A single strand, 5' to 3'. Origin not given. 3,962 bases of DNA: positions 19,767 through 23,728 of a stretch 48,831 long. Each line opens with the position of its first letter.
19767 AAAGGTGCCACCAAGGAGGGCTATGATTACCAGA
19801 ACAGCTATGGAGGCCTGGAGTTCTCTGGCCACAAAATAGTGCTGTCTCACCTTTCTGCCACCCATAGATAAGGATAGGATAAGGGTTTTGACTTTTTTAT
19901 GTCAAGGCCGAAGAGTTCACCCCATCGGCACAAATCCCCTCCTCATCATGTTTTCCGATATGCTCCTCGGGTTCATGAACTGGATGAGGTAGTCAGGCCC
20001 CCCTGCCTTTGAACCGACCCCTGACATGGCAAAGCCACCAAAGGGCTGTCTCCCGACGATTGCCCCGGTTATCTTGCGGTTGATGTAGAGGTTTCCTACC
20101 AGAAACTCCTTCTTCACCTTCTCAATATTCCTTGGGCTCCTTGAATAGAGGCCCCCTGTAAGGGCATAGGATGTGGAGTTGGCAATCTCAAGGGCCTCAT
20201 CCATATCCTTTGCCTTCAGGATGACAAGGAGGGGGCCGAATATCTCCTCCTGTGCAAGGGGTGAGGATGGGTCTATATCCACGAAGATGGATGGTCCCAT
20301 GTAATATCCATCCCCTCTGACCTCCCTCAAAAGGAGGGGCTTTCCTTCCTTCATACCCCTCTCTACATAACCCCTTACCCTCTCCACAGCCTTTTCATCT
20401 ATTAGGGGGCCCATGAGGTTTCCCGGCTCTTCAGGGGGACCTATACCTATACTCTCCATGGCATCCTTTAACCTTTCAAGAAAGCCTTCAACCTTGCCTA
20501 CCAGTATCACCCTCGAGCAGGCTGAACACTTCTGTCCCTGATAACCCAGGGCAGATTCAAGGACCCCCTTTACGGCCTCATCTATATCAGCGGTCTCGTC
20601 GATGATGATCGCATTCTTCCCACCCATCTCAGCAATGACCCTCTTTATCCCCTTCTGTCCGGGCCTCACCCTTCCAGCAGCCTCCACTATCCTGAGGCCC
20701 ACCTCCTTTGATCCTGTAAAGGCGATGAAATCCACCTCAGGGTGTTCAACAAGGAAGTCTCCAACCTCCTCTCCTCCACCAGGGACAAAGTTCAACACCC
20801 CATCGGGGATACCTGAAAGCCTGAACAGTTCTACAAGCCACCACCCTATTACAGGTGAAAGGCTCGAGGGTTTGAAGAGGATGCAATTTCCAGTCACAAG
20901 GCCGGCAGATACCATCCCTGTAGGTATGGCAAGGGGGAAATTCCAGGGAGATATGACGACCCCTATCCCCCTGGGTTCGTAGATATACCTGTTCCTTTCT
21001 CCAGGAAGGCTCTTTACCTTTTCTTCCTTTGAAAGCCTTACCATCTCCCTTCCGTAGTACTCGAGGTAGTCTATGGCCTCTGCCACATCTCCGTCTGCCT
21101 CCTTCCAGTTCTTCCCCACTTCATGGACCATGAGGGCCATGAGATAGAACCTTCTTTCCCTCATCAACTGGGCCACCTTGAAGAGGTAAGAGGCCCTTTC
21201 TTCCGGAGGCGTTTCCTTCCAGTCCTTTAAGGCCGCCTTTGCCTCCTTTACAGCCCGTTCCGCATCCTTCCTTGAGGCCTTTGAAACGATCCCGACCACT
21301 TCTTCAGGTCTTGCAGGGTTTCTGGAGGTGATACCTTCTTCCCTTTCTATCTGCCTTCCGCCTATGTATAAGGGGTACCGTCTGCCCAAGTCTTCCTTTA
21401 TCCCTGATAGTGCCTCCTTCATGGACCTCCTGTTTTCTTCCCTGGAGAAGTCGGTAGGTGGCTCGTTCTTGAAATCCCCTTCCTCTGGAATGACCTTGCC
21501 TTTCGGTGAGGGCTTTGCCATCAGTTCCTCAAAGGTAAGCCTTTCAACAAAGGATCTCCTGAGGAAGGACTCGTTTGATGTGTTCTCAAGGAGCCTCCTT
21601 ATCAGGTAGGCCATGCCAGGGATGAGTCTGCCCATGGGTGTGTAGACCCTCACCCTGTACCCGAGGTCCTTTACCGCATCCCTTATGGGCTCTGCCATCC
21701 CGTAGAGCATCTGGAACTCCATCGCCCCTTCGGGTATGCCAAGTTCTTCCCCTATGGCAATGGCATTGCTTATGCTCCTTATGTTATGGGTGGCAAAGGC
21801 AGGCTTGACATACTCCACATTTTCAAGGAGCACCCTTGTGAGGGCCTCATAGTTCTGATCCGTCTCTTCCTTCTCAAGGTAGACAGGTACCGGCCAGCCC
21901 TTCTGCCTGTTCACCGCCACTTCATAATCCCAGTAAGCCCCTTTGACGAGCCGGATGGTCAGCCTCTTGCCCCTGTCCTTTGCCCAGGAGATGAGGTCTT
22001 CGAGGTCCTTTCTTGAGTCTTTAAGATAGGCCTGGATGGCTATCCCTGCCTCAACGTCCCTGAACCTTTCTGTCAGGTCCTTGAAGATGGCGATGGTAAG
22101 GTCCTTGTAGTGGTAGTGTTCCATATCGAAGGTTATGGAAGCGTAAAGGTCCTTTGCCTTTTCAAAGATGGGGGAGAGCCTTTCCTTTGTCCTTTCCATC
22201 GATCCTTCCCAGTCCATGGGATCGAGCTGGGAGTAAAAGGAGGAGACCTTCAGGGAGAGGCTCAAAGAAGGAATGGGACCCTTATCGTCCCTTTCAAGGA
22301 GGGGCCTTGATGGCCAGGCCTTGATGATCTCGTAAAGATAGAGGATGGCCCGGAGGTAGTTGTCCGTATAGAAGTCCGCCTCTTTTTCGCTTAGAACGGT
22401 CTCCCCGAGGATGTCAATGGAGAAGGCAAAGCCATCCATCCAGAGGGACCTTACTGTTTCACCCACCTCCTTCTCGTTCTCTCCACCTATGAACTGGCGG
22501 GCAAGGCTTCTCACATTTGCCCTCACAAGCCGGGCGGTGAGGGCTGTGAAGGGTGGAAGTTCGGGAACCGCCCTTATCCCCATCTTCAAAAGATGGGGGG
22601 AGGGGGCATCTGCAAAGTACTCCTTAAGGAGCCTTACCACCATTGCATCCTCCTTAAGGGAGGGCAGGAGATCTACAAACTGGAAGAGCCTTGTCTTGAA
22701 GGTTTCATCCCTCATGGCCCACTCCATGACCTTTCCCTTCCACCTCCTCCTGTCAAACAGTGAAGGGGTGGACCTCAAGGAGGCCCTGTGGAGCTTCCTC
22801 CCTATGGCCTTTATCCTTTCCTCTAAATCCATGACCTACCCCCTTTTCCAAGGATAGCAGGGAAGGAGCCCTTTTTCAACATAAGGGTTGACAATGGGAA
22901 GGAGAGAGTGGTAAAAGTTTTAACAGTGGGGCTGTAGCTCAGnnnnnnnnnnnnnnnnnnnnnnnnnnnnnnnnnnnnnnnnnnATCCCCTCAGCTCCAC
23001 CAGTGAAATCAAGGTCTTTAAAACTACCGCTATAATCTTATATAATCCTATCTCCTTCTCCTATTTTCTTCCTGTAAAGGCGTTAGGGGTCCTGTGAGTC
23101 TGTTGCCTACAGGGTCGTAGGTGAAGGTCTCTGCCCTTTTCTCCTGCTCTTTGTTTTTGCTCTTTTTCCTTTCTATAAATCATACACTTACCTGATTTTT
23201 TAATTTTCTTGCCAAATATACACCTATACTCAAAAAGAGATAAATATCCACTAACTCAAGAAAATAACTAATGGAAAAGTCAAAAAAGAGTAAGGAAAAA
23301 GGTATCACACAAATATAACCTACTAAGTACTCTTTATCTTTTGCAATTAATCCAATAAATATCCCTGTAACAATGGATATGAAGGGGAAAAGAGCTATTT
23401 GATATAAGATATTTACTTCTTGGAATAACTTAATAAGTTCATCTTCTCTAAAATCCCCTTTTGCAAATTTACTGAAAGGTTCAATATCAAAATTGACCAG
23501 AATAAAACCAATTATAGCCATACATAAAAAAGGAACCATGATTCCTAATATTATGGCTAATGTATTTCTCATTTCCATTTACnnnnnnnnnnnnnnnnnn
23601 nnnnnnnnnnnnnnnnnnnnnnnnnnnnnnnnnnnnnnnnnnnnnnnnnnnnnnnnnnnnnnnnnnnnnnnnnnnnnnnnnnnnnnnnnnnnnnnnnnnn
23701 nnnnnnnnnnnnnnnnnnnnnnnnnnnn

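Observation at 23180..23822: Unrecognised RHS toxin tip (74 aa, 9 Cys) plus a 4-TM candidate immunity gene in an AT-rich cassette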

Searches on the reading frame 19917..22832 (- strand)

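Call 7: search_protein_families(library=pfam, proteins=[window:19917-22832:-], max_evalue=0.1)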
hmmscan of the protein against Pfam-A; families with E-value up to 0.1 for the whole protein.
window:19917-22832:- (971 aa): 4 families
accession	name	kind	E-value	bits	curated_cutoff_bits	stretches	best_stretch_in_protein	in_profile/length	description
PF00171.27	Aldedh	-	3.8e-141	471.2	23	1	499-957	8-460/461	Aldehyde dehydrogenase family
PF01619.24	Pro_dh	-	1.3e-89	300.9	27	1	125-426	3-278/278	Proline dehydrogenase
PF18083.6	PutA_N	-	1.5e-31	109.1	25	1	4-114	1-113/113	Proline utilization A N-terminal domain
PF05893.19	LuxC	-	0.0022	17.4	21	1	618-792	86-259/401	Acyl-CoA reductase (LuxC)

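Call 8: search_protein_families(library=ncbifam, proteins=[window:19917-22832:-], max_evalue=0.1)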
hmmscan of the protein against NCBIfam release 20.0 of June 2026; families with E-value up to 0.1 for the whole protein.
window:19917-22832:- (971 aa): 44 families (the best 25 are shown)
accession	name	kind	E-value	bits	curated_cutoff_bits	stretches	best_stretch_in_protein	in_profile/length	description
TIGR01237.1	D1pyr5carbox2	equivalog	3.5e-213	709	659.65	1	454-962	1-511/511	L-glutamate gamma-semialdehyde dehydrogenase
NF002852.0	PRK03137.1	subfamily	1.6e-208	693.6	648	1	453-961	4-513/514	L-glutamate gamma-semialdehyde dehydrogenase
NF008869.0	PRK11904.1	equivalog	2.6e-182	608.2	747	1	103-963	169-1029/1042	bifunctional proline dehydrogenase/L-glutamate gamma-semialdehyde dehydrogenase PutA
NF008772.0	PRK11809.1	equivalog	4e-146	488.5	1750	1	102-956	247-1110/1318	trifunctional transcriptional regulator/proline dehydrogenase/L-glutamate gamma-semialdehyde dehydrogenase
NF052305.1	DioxValDhHalo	equivalog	3e-102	343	750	1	489-937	8-457/483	2,5-dioxovalerate dehydrogenase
TIGR01238.1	D1pyr5carbox3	equivalog_domain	9.3e-100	334.5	485.2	1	463-954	16-497/500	L-glutamate gamma-semialdehyde dehydrogenase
NF042993.1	AlphKGSA_gudD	equivalog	4.8e-98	329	770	1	489-945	7-465/481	alpha-ketoglutaric semialdehyde dehydrogenase GucD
TIGR01236.1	D1pyr5carbox1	equivalog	9.1e-95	318.3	613.6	1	455-963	1-522/533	L-glutamate gamma-semialdehyde dehydrogenase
NF007497.0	PRK10090.1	equivalog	1.1e-87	294.9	500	1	485-944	6-462/480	aldehyde dehydrogenase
TIGR02299.1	HpaE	equivalog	1.2e-84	284.6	638.35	1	489-955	4-471/488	5-carboxymethyl-2-hydroxymuconate semialdehyde dehydrogenase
TIGR01804.1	BADH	equivalog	3.3e-83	279.8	668.6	1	489-944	1-456/467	betaine-aldehyde dehydrogenase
NF009725.0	PRK13252.1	equivalog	2.9e-82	276.7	593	1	487-944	8-464/488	betaine-aldehyde dehydrogenase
TIGR01780.1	SSADH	subfamily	4.8e-81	272.9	646.35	1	505-944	3-437/448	succinate-semialdehyde dehydrogenase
NF010000.0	PRK13473.1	subfamily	7.1e-81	272.2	615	1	488-941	5-454/475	aminobutyraldehyde dehydrogenase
NF006916.0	PRK09407.1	equivalog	9.8e-80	268.6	521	1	503-961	38-493/526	succinic semialdehyde dehydrogenase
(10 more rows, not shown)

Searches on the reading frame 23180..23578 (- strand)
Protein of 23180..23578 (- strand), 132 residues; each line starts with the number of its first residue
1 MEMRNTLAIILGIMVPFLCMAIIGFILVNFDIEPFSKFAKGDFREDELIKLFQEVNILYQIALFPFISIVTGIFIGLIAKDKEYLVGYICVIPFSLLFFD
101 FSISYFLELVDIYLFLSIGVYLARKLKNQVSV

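Call 7: search_protein_families(library=pfam, proteins=[window:23180-23578:-], max_evalue=0.1)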
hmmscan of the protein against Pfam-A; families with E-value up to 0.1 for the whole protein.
window:23180-23578:- (132 aa): 0 families

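Call 8: search_protein_families(library=ncbifam, proteins=[window:23180-23578:-], max_evalue=0.1)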
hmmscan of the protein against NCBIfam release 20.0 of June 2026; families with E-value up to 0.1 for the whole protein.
window:23180-23578:- (132 aa): 0 families

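Call 11: find_homologous_proteins(query=window:23180-23578:-, max_evalue=10)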
Query window:23180-23578:- (132 aa): 2 proteins with E <= 10 among 25 candidates.
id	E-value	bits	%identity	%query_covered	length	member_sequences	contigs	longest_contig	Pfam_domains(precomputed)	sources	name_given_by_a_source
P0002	2.8e-74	265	99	100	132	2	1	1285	-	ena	-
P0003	2.8e-61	224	83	96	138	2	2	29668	-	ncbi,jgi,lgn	-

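Call 14: find_encoding_contigs(protein=P0003, flank=10000)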
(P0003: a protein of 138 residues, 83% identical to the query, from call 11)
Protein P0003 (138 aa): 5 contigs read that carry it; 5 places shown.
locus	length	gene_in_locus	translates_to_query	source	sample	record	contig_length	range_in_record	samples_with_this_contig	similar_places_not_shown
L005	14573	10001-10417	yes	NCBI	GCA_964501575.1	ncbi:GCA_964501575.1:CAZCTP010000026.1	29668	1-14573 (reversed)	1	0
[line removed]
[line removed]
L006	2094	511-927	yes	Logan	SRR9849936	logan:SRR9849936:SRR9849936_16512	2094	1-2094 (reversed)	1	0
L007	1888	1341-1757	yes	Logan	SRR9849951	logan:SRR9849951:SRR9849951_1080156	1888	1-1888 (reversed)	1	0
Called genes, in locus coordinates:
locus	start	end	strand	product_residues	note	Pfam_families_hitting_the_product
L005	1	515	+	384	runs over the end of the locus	PF06050:HGD-D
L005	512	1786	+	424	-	PF06050:HGD-D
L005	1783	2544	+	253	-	PF01869:BcrAD_BadFG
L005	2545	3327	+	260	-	PF01869:BcrAD_BadFG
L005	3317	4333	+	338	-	-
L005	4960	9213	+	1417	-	PF11617:Cu-binding_MopE, PF20148:DUF6531, PF25023:TEN_YD-shell, PF25023:TEN_YD-shell, PF05593:RHS_repeat, PF25023:TEN_YD-shell, PF05593:RHS_repeat, PF25023:TEN_YD-shell, +10 more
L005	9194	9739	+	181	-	-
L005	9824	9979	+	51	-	-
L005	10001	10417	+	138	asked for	-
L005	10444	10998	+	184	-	PF25023:TEN_YD-shell, PF03527:RHS (weak)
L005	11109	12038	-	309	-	PF08902:DUF1848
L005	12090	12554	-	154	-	-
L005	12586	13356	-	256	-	PF01987:AIM24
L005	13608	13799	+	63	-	PF12728:HTH_17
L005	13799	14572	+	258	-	?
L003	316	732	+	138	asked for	-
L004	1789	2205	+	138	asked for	-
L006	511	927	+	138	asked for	-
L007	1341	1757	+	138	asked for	-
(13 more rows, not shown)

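Call 21: find_encoding_contigs(protein=P0002, flank=10000)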
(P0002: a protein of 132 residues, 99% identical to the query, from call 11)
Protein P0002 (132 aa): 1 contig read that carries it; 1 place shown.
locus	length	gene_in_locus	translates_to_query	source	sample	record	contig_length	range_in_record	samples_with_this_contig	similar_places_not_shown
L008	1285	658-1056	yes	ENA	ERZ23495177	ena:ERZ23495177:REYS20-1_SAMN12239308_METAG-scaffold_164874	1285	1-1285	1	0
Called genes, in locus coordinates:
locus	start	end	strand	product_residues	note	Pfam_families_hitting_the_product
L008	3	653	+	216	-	?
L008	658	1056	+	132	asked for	-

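Call 52: find_related_loci(query=A6, collection=metagenome_contigs, flank=3000)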
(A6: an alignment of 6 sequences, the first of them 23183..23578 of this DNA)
Query A6 (132 aa) in metagenome_contigs; peptide patterns used: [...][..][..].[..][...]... (x = any residue, [..] = any of these).
117 stretches matched a pattern; 3 encode a relative of the query (tblastn E <= 1e-3); 3 distinct loci.
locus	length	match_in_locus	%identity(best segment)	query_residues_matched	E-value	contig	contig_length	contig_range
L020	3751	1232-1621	41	3-128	4e-29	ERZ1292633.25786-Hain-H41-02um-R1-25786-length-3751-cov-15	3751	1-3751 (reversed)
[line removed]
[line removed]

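Call 59: search_protein_families(library=pfam, alignment_id=A4, max_evalue=1)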
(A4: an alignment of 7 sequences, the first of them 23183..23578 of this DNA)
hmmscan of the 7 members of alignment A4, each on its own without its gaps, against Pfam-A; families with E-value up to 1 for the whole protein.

A. member 1, window:23183-23578:- (132 aa): 0 families

B. families by the number of members that match (of 7 scanned): 8 families
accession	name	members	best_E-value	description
PF12670.12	DUF3792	4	0.0038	Protein of unknown function (DUF3792)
PF02116.20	STE2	1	0.011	Fungal pheromone mating factor STE2 GPCR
PF13273.12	DUF4064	1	0.012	Protein of unknown function (DUF4064)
PF11044.13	TMEMspv1-c74-12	1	0.017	Plectrovirus spv1-c74 ORF 12 transmembrane protein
PF19117.5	Mim2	1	0.045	Mitochondrial import 2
PF19853.4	DUF6328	1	0.074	Family of unknown function (DUF6328)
PF19529.4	DUF6057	1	0.17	Family of unknown function (DUF6057)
PF20058.4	DUF6457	1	0.22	Domain of unknown function (DUF6457)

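Call 60: search_solved_structures(query=A4, max_evalue=10)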
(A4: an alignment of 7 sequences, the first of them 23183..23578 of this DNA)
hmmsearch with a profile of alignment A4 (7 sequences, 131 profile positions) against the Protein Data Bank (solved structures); distinct sequences matched with E-value up to 10: 1.
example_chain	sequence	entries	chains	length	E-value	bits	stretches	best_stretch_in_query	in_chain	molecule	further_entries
8twd_A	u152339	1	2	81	0.25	14.6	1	53-92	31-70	Anti-adapter protein IraM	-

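Call 83: search_protein_families(library=phrogs, proteins=[window:23183-23578:-], max_evalue=0.1)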
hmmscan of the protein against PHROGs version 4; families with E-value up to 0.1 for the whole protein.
window:23183-23578:- (132 aa): 1 family
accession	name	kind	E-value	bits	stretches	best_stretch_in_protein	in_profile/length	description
phrog_32817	-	unknown function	0.0021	19.6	1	7-85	19-95/102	-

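Call 84: search_protein_families(library=padloc, proteins=[window:23183-23578:-], max_evalue=0.1)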
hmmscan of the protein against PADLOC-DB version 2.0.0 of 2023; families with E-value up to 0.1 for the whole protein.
window:23183-23578:- (132 aa): 0 families
